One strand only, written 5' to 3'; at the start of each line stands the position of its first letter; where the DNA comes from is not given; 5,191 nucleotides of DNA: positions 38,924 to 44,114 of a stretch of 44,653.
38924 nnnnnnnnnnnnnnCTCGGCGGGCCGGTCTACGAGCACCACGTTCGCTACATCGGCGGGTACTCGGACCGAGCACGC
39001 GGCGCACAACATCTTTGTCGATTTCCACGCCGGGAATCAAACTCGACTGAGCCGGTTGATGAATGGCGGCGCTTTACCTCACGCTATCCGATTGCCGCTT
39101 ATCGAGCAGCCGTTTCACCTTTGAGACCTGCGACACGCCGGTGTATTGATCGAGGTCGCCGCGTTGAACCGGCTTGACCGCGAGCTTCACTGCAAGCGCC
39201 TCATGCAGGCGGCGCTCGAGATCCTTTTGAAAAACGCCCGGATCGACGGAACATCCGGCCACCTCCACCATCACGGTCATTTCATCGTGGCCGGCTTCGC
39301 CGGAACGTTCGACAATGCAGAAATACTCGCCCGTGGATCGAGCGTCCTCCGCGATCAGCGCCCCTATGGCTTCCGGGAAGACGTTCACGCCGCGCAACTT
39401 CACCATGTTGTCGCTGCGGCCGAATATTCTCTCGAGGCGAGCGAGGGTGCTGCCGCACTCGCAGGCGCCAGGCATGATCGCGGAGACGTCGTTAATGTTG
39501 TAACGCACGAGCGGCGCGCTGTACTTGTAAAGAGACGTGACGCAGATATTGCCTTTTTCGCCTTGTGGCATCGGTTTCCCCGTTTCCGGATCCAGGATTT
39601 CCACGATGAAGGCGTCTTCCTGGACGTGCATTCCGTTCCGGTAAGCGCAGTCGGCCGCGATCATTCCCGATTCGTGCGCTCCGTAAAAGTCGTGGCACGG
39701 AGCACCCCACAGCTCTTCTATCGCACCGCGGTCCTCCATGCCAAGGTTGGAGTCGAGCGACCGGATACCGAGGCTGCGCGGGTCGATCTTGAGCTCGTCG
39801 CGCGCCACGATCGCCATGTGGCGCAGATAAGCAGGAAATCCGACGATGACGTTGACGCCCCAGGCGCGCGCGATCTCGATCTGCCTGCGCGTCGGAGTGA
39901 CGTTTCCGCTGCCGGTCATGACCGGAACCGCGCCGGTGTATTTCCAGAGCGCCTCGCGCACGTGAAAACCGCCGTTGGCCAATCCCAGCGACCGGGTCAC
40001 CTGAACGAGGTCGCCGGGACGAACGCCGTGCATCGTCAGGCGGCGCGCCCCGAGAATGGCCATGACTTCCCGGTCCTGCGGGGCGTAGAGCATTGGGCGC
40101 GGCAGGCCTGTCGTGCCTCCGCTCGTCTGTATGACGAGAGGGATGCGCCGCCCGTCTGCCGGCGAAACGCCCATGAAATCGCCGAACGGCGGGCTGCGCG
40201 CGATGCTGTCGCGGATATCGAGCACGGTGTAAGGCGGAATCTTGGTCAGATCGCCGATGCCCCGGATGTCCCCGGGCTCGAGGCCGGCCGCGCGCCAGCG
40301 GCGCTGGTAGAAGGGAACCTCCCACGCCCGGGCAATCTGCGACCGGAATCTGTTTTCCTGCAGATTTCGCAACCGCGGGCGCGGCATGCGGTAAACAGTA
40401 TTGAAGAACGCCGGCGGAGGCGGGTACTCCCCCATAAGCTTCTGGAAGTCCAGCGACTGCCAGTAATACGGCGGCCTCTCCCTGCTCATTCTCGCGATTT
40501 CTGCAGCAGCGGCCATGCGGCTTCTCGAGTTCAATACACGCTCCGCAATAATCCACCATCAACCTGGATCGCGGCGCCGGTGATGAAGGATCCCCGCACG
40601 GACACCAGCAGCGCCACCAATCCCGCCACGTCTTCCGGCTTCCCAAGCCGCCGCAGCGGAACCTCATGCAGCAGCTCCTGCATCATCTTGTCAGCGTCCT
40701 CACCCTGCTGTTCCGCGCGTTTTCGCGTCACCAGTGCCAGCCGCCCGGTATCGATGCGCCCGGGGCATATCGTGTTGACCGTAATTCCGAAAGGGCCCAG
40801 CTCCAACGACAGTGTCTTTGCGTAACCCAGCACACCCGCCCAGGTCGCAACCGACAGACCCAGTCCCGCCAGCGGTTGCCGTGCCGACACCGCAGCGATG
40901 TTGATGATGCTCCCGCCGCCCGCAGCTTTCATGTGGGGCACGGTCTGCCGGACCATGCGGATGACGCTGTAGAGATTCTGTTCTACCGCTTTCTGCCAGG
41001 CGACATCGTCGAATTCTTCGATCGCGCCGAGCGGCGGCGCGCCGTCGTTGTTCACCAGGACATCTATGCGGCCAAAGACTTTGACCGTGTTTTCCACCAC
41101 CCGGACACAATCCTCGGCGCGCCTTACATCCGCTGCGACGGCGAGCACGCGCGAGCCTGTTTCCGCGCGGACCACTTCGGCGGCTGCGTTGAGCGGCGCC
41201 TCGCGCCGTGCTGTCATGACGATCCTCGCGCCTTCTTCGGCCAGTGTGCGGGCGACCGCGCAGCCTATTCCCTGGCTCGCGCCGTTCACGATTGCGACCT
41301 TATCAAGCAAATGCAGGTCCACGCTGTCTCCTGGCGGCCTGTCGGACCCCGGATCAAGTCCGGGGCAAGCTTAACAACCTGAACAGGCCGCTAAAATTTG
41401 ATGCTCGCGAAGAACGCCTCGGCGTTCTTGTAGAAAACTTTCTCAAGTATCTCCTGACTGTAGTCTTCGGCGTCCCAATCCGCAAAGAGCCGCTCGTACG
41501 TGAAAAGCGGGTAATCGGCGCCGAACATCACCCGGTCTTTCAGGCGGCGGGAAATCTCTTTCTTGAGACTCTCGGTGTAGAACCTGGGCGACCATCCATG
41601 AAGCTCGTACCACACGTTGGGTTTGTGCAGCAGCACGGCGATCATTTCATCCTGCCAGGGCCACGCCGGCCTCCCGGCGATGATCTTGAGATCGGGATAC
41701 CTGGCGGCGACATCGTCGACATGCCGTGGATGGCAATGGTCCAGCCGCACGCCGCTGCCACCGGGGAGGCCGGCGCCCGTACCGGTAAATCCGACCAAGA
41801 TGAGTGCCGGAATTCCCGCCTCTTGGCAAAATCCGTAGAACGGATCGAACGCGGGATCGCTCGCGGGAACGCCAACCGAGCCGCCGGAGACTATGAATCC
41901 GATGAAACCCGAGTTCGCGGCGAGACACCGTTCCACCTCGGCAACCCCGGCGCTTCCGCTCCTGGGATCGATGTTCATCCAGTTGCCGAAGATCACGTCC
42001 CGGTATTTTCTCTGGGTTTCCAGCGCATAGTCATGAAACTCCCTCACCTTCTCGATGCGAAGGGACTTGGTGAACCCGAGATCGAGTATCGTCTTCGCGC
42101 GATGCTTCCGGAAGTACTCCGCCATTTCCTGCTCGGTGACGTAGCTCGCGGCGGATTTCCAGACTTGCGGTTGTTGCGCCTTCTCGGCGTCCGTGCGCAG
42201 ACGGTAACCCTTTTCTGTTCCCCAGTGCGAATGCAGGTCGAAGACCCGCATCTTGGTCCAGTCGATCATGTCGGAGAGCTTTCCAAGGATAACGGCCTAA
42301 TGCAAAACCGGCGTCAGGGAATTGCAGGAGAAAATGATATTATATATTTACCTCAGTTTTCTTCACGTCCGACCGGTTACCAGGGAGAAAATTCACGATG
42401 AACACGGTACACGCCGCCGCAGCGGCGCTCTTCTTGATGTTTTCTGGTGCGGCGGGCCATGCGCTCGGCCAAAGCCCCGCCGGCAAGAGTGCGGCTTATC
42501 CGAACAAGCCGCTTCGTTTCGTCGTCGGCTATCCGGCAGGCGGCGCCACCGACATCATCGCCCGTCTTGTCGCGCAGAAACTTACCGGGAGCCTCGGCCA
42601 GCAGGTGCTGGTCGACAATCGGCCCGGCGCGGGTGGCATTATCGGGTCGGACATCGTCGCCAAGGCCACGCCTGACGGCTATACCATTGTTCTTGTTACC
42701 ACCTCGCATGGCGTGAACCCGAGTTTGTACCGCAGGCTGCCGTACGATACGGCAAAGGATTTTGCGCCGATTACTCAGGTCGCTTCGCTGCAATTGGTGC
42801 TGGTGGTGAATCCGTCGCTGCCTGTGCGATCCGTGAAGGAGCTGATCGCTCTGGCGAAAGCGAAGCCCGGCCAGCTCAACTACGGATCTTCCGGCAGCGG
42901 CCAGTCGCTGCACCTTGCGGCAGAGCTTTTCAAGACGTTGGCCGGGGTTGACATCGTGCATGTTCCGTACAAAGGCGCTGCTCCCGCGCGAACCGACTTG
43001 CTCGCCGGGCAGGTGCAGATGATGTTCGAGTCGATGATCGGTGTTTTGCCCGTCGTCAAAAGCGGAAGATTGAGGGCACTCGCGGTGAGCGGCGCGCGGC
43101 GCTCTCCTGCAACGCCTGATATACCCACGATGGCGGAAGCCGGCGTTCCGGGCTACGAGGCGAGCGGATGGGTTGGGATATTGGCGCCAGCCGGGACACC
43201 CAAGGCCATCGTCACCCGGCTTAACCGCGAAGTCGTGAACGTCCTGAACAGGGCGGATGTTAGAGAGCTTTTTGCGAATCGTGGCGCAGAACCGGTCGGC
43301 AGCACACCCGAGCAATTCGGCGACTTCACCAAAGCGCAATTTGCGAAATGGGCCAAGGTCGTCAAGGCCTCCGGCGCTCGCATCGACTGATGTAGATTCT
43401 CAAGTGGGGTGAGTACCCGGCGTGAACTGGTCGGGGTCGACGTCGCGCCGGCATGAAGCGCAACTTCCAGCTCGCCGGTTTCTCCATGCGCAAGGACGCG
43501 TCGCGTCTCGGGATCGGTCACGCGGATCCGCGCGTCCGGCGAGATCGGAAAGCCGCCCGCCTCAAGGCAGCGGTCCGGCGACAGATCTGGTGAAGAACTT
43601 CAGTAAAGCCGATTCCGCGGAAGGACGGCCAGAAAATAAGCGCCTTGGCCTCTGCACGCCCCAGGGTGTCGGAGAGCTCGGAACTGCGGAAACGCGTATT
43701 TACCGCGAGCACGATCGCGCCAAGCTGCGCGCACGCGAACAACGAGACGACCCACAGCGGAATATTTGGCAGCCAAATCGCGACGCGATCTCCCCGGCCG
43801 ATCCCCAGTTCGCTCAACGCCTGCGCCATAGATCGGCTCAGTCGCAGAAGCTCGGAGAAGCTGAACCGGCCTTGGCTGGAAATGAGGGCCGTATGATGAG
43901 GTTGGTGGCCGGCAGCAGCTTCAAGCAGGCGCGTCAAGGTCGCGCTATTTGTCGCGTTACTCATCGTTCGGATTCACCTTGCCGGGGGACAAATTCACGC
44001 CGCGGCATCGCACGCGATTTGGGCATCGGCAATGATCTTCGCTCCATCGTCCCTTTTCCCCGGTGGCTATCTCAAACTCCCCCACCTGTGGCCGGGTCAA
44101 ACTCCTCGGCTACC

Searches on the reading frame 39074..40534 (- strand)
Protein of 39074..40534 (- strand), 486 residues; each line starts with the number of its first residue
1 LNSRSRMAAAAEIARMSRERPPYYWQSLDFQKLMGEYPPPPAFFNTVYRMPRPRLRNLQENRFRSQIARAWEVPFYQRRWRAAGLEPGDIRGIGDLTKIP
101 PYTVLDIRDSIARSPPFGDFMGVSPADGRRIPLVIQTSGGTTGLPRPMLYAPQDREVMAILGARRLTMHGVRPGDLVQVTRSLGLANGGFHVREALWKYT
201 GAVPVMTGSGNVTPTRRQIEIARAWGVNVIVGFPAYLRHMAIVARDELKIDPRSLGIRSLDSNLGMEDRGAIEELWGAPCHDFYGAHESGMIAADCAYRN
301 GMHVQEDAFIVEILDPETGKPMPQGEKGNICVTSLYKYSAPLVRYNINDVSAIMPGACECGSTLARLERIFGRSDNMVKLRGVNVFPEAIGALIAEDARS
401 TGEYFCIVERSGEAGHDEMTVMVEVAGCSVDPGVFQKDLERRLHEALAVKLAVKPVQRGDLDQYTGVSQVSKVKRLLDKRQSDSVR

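Call 10: search_protein_families(library=pfam, proteins=[window:39074-40534:-])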
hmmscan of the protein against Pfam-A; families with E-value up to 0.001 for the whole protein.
window:39074-40534:- (486 aa): 2 families
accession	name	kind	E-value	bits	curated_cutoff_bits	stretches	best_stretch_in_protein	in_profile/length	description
PF14535.12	AMP-binding_C_2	-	6.3e-12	46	25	1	382-480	1-96/96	AMP-binding enzyme C-terminal domain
PF00501.34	AMP-binding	-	4.2e-07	29.5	29.9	1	132-333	164-375/384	AMP-binding enzyme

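Call 98: search_protein_families(library=ncbifam, proteins=[window:39074-40534:-], max_evalue=0.00001)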
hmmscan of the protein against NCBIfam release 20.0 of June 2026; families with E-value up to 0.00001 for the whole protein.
window:39074-40534:- (486 aa): 7 families
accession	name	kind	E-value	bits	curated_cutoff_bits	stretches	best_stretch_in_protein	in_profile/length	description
NF041878.1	paak_haloarch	equivalog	3.6e-63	213.6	700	1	45-480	3-427/427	phenylacetate--CoA ligase PaaK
TIGR02155.1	PA_CoA_ligase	equivalog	2.8e-57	194.2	646.3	1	50-480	3-422/422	phenylacetate--CoA ligase PaaK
NF045666.1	DVU1553_fam_AMP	equivalog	9.7e-40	136.6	300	1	52-373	20-330/331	DVU_1553 family AMP-dependent CoA ligase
NF053551.1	FlxY_rubin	equivalog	2.2e-36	125.5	520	1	55-480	9-424/424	flexirubin biosynthesis putative acyl-CoA ligase FlxY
TIGR03335.1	F390_ftsA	equivalog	1.4e-26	93.2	458.7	1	47-375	6-331/445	coenzyme F390 synthetase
NF041217.1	BagE_FevW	exception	3.6e-25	88.8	800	1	55-461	13-392/424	bagremycin/ferroverdin synthetase BagE/FevW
TIGR02304.1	aden_form_hyp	equivalog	2.2e-13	50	251.9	1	225-404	186-361/430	F390 synthetase-related protein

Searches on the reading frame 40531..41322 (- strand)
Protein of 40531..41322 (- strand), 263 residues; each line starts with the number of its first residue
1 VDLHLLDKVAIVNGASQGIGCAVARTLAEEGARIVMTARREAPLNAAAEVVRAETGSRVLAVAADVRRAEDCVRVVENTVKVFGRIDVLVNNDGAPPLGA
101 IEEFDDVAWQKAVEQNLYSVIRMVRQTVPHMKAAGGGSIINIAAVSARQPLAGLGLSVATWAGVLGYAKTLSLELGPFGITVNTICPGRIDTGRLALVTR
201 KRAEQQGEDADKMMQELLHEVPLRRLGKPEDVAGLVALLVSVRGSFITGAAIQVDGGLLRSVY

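Call 10: search_protein_families(library=pfam, proteins=[window:40531-41322:-])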
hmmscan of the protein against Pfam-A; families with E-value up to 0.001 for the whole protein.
window:40531-41322:- (263 aa): 4 families
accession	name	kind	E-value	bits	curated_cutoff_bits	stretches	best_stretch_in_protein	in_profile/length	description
PF13561.12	adh_short_C2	-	2.2e-54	185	27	1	14-258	1-235/236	Enoyl-(Acyl carrier protein) reductase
PF00106.31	adh_short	-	6.5e-49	166.5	26.6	1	8-196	1-188/195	short chain dehydrogenase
PF08659.16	KR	-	2e-08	34.8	22.6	1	11-114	4-110/180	KR domain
PF23441.1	SDR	-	2.6e-07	30.7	27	1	10-258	10-255/258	SDR-like rossmann domain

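Call 98: search_protein_families(library=ncbifam, proteins=[window:40531-41322:-], max_evalue=0.00001)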
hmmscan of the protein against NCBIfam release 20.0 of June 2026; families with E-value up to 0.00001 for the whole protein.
window:40531-41322:- (263 aa): 226 families (the best 25 are shown)
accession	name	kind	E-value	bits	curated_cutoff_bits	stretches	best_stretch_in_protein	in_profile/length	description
NF005559.1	PRK07231.1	subfamily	5.9e-62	209.4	215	1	5-259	2-248/249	glucose 1-dehydrogenase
NF009466.0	PRK12826.1-2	subfamily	3.3e-55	187.2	222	1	8-258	4-244/248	3-oxoacyl-ACP reductase FabG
NF004779.0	PRK06125.1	subfamily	1.7e-53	181.8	261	1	1-258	1-253/259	short-chain dehydrogenase/reductase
NF004198.0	PRK05653.1-3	equivalog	9.7e-53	179.2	296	1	5-258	5-246/248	3-oxoacyl-ACP reductase FabG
NF005095.0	PRK06523.1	subfamily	2.3e-52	178.1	231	1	3-260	6-259/261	oxidoreductase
NF006212.0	PRK08339.1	equivalog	2.9e-52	177.9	339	1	3-263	4-263/263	short chain dehydrogenase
TIGR01963.1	PHB_DH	subfamily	4.2e-52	176.9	307.05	1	8-258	2-252/255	3-hydroxybutyrate dehydrogenase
NF009093.0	PRK12429.1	subfamily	5.3e-52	176.7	258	1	5-258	3-256/259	3-hydroxybutyrate dehydrogenase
NF005446.0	PRK07035.1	equivalog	1e-51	175.7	373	1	4-259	8-254/255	SDR family oxidoreductase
NF052558.1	MBtsdlDhBudC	equivalog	3.6e-51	174.1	270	1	7-258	3-241/250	meso-2,3-butanediol dehydrogenase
NF005681.0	PRK07478.1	subfamily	4.5e-51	173.7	267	1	5-258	4-249/254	SDR family oxidoreductase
NF005909.0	PRK07890.1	subfamily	1.2e-50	172.2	258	1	4-257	4-256/260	short chain dehydrogenase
NF004791.0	PRK06138.1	equivalog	1.4e-50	172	312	1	4-259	2-250/252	SDR family oxidoreductase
NF004197.0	PRK05653.1-1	equivalog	4.7e-50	170.5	332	1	1-259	1-247/249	3-oxoacyl-ACP reductase FabG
NF005468.0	PRK07062.1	equivalog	4.4e-49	167.4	266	1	2-261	3-264/265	SDR family oxidoreductase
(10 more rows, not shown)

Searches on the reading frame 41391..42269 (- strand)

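Call 10: search_protein_families(library=pfam, proteins=[window:41391-42269:-])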
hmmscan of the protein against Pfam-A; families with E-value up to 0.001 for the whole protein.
window:41391-42269:- (292 aa): 1 family
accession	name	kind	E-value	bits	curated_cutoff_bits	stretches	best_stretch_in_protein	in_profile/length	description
PF04909.20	Amidohydro_2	-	7.1e-35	121.6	26.4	1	71-287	59-287/289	Amidohydrolase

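Call 98: search_protein_families(library=ncbifam, proteins=[window:41391-42269:-], max_evalue=0.00001)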
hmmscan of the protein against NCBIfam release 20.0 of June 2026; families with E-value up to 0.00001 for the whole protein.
window:41391-42269:- (292 aa): 0 families

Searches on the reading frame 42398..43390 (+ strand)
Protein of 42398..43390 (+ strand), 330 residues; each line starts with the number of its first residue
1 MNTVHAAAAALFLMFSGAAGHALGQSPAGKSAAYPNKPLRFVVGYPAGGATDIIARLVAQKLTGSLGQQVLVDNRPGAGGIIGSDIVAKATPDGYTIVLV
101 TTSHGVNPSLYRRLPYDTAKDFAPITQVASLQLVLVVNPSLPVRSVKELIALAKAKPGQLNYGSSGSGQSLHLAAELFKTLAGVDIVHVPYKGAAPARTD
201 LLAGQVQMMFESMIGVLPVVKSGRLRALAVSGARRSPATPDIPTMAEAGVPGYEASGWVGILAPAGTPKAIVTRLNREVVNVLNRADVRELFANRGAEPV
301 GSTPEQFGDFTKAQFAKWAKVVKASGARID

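Call 39: search_protein_families(library=pfam, proteins=[window:42398-43390:+], max_evalue=0.01)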
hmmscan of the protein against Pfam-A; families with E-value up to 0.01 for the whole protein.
window:42398-43390:+ (330 aa): 1 family
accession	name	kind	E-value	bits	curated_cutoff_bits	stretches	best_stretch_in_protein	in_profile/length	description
PF03401.19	TctC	-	1.2e-80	271.4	27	1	54-326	1-273/274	Tripartite tricarboxylate transporter family receptor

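Call 98: search_protein_families(library=ncbifam, proteins=[window:42398-43390:+], max_evalue=0.00001)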
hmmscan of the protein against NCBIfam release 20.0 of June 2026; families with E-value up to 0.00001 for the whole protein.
window:42398-43390:+ (330 aa): 0 families

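Call 99: find_encoding_contigs(protein=window:42398-43390:+, flank=10000, max_places=10)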
Protein window:42398-43390:+ (330 aa): 4 contigs read that carry it; 4 places shown.
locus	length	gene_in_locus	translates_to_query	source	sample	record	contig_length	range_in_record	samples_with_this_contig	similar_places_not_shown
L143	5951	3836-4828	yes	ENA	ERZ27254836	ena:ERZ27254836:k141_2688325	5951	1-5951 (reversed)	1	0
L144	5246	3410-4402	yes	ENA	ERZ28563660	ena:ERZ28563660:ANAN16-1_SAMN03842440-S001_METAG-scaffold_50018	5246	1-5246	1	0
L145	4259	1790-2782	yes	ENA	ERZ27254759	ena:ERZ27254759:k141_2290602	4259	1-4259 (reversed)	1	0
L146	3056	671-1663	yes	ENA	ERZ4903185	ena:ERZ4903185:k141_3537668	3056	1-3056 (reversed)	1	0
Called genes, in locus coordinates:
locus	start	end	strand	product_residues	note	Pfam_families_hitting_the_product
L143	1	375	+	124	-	?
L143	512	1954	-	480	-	PF00501:AMP-binding, PF14535:AMP-binding_C_2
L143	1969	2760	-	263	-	PF00106:adh_short, PF08659:KR, PF23441:SDR (weak), PF13561:adh_short_C2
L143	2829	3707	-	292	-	PF04909:Amidohydro_2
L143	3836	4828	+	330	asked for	PF03401:TctC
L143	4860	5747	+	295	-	-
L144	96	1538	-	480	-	PF00501:AMP-binding (weak), PF14535:AMP-binding_C_2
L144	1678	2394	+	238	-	-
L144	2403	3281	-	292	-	PF04909:Amidohydro_2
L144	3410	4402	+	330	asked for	PF03401:TctC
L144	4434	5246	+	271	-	?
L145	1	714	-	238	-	?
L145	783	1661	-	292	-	PF04909:Amidohydro_2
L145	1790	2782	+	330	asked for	PF03401:TctC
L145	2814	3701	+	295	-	-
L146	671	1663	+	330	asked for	PF03401:TctC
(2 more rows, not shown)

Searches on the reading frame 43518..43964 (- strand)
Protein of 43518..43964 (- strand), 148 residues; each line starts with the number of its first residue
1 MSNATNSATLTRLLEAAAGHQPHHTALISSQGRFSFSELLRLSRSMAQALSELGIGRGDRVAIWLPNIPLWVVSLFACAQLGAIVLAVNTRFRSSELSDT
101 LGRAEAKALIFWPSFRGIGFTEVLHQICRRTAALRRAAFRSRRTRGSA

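Call 10: search_protein_families(library=pfam, proteins=[window:43518-43964:-])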
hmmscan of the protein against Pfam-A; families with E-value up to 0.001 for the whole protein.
window:43518-43964:- (148 aa): 1 family
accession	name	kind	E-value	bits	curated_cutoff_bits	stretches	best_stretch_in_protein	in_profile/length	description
PF00501.34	AMP-binding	-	1e-26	94.1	29.9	1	14-111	1-99/384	AMP-binding enzyme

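Call 98: search_protein_families(library=ncbifam, proteins=[window:43518-43964:-], max_evalue=0.00001)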
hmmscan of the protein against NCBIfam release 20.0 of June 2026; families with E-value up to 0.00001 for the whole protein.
window:43518-43964:- (148 aa): 57 families (the best 25 are shown)
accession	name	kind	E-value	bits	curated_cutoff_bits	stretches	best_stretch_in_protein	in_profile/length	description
NF004814.0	PRK06164.1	equivalog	8.8e-37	126.9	677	1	3-133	5-135/540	acyl-CoA synthetase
NF005801.1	PRK07656.1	equivalog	1.5e-25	89.8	657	1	9-127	2-120/500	FadD3 family acyl-CoA ligase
NF009233.0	PRK12583.1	subfamily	4.7e-25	88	832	1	6-135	16-147/558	fatty acid CoA ligase family protein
NF004837.0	PRK06187.1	subfamily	5e-20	71.3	476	1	5-116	5-116/531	long-chain-fatty-acid--CoA ligase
NF006182.0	PRK08316.1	subfamily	2.5e-18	65.9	663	1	2-116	5-119/523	fatty acyl-CoA synthetase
NF004822.0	PRK06178.1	equivalog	5e-18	65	782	1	7-116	36-145/571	acyl-CoA synthetase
NF004114.0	PRK05605.1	equivalog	1.6e-17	63.1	766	1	6-114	32-140/575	long-chain-fatty-acid--CoA ligase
NF005863.0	PRK07798.1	subfamily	6.3e-17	61.3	543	1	8-117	4-113/540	acyl-CoA synthetase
NF004808.0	PRK06155.1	equivalog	7.5e-17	60.8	722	1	4-111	17-124/542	ATP-dependent acyl-CoA ligase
NF006020.0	PRK08162.1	subfamily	8.3e-17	60.7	677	1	6-118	15-129/545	acyl-CoA synthetase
TIGR03208.1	cyc_hxne_CoA_lg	equivalog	5.3e-16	58.4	792.3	1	10-136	24-156/538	cyclohexanecarboxylate-CoA ligase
NF006134.1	PRK08279.1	equivalog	5.9e-16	58.1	625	1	3-111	39-147/605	long-chain-acyl-CoA synthetase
NF006181.0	PRK08314.1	subfamily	1.8e-15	56.2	705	1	7-111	23-128/563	long-chain-fatty-acid--CoA ligase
TIGR02275.1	DHB_AMP_lig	equivalog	3.2e-15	55.4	723.55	1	8-141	23-156/526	(2,3-dihydroxybenzoyl)adenylate synthase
NF052580.1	Str24CoAsynCasG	equivalog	3.3e-15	55.4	750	1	7-110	40-143/548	steroid-24-oyl-CoA synthetase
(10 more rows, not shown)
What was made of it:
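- Checked: An N-terminal acyl-CoA synthetase fragment is present at 43518-43964 on the minus strand (calls 10, 98).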
